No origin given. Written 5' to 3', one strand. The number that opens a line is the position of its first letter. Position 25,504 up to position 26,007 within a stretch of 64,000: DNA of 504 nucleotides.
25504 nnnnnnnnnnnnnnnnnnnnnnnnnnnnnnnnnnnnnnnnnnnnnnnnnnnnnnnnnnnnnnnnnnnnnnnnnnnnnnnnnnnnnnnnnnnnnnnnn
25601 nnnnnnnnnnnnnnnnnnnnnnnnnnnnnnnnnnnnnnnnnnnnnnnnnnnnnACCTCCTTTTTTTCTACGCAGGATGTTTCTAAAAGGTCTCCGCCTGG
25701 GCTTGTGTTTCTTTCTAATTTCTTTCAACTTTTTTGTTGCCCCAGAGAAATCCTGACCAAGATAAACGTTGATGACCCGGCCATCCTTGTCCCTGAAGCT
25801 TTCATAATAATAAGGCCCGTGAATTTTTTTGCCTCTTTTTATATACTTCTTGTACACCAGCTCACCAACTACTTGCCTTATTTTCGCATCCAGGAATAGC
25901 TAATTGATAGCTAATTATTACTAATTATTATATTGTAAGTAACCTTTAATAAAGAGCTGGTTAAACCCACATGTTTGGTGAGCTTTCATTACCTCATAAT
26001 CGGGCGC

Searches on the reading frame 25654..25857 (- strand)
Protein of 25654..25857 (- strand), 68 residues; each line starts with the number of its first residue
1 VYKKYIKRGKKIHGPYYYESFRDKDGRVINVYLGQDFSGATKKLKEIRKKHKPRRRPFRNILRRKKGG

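Call 79: search_protein_families(library=pfam, proteins=[window:25654-25857:-], max_evalue=10)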
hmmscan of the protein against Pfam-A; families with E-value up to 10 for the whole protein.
seq(68 aa): 3 families
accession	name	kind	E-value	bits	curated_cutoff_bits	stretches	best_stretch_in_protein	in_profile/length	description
PF20586.3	DUF6788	-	0.062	13.9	27.2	1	9-43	44-77/103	Family of unknown function (DUF6788)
PF12447.13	DUF3683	-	0.076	13.6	27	1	15-52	7-42/114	Protein of unknown function (DUF3683)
PF17201.10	Cache_3-Cache_2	-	0.31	10.7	27.7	1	4-46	148-193/299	Cache 3/Cache 2 fusion domain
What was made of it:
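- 25663..25857 (-): N-terminal basic cytoplasmic segment carrying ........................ The giant ORF at 3-13736(-) has the same motif. Weak DUF6788 hit at E=0.06 (call 79).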
